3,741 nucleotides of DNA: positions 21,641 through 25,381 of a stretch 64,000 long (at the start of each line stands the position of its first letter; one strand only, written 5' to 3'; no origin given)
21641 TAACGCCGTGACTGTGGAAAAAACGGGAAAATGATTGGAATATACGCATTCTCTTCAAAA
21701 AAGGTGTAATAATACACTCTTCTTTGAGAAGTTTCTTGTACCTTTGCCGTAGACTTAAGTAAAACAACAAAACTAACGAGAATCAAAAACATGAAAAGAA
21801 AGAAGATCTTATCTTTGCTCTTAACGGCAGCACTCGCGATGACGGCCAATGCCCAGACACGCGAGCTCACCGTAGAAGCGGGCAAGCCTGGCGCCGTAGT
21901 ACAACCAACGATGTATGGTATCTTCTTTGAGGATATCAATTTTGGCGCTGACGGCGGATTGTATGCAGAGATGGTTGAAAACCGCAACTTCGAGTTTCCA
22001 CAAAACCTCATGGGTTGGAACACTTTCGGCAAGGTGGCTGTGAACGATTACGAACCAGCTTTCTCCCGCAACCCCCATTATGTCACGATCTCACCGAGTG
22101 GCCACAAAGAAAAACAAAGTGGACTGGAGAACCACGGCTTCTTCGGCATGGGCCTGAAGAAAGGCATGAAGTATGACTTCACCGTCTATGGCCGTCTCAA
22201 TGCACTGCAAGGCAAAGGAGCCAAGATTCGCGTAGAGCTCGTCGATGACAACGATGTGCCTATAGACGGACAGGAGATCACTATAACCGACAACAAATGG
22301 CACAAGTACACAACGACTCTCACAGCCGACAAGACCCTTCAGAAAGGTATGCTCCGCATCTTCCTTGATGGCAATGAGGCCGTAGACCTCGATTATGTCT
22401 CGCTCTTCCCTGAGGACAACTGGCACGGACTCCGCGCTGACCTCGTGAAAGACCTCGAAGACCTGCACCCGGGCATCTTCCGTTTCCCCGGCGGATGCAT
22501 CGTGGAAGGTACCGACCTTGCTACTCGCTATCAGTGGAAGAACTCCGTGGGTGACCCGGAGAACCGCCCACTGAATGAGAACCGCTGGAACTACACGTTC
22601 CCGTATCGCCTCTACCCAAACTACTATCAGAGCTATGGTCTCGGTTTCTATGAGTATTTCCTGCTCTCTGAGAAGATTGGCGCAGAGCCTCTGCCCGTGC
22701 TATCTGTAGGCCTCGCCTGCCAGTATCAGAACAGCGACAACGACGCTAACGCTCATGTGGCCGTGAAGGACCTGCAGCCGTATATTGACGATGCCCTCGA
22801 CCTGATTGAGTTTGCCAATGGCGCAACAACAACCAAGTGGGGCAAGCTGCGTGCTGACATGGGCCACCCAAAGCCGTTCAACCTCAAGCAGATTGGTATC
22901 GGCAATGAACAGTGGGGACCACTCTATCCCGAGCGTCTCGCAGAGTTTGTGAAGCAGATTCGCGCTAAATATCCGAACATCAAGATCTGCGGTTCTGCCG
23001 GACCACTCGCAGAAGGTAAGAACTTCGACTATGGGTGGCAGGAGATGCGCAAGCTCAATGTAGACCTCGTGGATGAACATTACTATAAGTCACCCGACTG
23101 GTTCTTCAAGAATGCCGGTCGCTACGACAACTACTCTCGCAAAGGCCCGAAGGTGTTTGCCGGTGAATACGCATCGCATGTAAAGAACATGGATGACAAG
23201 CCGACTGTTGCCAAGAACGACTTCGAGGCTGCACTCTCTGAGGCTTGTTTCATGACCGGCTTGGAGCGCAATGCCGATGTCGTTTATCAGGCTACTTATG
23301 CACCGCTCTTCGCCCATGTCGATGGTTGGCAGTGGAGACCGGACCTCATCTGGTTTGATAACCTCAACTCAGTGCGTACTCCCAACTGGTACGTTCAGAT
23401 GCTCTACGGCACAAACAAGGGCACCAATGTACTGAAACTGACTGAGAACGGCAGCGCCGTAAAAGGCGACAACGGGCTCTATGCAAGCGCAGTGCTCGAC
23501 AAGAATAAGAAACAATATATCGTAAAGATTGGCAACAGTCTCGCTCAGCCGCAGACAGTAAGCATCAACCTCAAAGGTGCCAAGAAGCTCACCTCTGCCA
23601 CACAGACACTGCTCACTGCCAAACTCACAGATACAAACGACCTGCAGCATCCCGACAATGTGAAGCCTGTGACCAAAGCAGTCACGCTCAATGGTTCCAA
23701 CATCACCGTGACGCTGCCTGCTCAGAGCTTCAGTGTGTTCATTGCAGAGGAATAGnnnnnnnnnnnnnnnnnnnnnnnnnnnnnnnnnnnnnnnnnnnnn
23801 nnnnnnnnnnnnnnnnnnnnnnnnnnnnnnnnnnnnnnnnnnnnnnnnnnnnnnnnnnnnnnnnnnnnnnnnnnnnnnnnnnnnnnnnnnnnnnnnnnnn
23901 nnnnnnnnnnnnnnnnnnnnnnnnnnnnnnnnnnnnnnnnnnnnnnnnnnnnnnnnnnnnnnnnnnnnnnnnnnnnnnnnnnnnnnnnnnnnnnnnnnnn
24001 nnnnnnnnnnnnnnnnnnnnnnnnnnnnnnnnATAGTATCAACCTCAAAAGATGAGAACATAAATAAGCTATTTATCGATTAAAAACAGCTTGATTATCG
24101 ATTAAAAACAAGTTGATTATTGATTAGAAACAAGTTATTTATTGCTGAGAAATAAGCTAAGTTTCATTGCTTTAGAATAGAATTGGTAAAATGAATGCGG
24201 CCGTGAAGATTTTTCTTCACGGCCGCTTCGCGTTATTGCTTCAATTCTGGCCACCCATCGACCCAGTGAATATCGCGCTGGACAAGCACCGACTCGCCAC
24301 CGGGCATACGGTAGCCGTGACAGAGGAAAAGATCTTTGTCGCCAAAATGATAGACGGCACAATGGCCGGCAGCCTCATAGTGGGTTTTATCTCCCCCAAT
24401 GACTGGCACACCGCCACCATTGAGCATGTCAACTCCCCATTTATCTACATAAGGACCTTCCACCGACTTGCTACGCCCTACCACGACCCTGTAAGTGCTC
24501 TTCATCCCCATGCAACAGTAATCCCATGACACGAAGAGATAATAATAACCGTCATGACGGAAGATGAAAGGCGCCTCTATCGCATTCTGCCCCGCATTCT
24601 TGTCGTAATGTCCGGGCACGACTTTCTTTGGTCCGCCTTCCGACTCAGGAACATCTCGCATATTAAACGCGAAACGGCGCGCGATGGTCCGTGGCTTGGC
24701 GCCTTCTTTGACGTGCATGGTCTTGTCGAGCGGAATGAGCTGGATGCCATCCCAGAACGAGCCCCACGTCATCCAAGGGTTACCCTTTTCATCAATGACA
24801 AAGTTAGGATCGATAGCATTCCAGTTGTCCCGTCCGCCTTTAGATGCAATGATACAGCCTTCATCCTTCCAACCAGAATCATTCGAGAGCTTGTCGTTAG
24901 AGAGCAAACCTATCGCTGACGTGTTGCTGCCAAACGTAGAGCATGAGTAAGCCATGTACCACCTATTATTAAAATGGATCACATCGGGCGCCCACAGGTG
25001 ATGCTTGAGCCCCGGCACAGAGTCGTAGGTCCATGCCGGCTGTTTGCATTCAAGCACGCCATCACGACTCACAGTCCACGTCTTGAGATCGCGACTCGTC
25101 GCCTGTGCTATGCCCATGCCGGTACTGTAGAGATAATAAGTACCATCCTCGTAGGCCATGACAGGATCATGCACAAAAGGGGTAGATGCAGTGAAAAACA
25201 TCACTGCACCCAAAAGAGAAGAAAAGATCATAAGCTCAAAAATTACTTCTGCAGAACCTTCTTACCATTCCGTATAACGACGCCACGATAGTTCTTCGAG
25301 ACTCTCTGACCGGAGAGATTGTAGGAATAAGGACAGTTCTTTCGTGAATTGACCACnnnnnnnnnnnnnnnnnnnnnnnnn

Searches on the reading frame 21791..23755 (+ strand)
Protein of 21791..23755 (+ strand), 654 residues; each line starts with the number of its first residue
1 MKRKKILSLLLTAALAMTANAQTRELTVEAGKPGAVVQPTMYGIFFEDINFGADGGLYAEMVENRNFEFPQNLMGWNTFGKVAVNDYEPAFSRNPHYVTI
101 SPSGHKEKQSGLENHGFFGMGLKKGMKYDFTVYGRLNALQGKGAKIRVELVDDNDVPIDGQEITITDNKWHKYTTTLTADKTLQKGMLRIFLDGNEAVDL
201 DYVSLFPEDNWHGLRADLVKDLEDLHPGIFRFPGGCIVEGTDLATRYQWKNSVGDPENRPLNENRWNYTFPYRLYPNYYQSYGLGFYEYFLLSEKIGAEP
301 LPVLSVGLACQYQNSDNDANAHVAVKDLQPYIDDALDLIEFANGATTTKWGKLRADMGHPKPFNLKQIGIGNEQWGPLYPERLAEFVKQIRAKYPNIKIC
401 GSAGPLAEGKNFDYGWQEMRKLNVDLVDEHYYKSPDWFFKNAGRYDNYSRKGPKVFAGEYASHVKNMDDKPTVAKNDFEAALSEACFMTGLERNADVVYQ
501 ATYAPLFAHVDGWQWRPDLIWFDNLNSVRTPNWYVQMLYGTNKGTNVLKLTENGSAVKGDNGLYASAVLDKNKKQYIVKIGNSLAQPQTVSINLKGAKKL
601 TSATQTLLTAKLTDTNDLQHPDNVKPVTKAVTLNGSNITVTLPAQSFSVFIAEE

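Call 42: search_protein_families(library=pfam, proteins=[window:21791-23755:+], max_evalue=1)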
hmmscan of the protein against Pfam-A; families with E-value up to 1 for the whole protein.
window:21791-23755:+ (654 aa): 4 families
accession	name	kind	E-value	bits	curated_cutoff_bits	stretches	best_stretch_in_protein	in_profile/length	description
PF22848.2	ASD1_dom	-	2.3e-66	224.2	22.2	1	222-461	3-239/239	Alpha-L-arabinofuranosidase 1 domain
PF06964.18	Alpha-L-AF_C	-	1.1e-37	130.3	27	1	458-646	1-165/165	Alpha-L-arabinofuranosidase C-terminal domain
PF02018.23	CBM_4_9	-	1.1e-11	45.7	25.9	1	60-192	2-131/136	Carbohydrate binding domain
PF14801.12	TrmI-like_N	-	0.16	12.4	24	1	160-184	6-30/50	TrmI-like N-terminal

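Call 43: search_protein_families(library=ncbifam, proteins=[window:21791-23755:+], max_evalue=1)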
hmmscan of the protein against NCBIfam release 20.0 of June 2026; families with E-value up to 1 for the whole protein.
window:21791-23755:+ (654 aa): 2 families
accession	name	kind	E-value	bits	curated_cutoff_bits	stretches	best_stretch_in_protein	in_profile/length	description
NF051901.1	ArabsyFurArfAAgro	equivalog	9.2e-19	67.7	625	2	208-377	43-176/502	arabinosylfuranosidase ArfA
TIGR03000.1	plancto_dom_1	domain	0.016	15.1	43.1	0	143-181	2-40/75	TIGR03000 domain-containing protein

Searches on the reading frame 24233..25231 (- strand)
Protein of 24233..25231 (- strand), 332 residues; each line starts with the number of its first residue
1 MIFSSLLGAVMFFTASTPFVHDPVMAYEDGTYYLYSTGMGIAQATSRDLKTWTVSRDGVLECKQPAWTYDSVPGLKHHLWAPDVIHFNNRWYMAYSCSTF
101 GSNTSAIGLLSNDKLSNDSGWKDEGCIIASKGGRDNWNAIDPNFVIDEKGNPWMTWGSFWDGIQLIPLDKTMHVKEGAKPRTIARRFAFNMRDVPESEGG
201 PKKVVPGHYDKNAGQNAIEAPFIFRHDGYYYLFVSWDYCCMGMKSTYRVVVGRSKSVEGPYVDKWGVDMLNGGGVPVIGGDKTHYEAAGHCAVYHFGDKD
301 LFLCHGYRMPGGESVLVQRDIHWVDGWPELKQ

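Call 42: search_protein_families(library=pfam, proteins=[window:24233-25231:-], max_evalue=1)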
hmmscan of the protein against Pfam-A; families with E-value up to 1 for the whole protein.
window:24233-25231:- (332 aa): 1 family
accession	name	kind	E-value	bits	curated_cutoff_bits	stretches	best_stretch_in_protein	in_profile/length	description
PF04616.20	Glyco_hydro_43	-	3.4e-44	151.8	32.2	1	19-328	9-288/288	Glycosyl hydrolases family 43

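Call 43: search_protein_families(library=ncbifam, proteins=[window:24233-25231:-], max_evalue=1)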
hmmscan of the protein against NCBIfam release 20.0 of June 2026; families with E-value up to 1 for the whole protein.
window:24233-25231:- (332 aa): 4 families
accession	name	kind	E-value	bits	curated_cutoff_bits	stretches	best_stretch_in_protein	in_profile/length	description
NF053747.1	NdoAlphArabAbnA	equivalog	2.2e-75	253.9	480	2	15-187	26-194/310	arabinan endo-1,5-alpha-L-arabinosidase AbnA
NF049888.1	AlphArabdaseBT0367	equivalog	1.5e-32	112.9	800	2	46-191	87-235/486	arabinan endo-1,5-alpha-L-arabinosidase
NF053746.1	NdoAlphArabAbnB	equivalog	1.2e-21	77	750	2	20-171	11-176/446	arabinan endo-1,5-alpha-L-arabinosidase AbnB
NF049889.1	AlphArabdaseBT0360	equivalog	1.1e-20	73.8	600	1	78-311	247-501/639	arabinan endo-1,5-alpha-L-arabinosidase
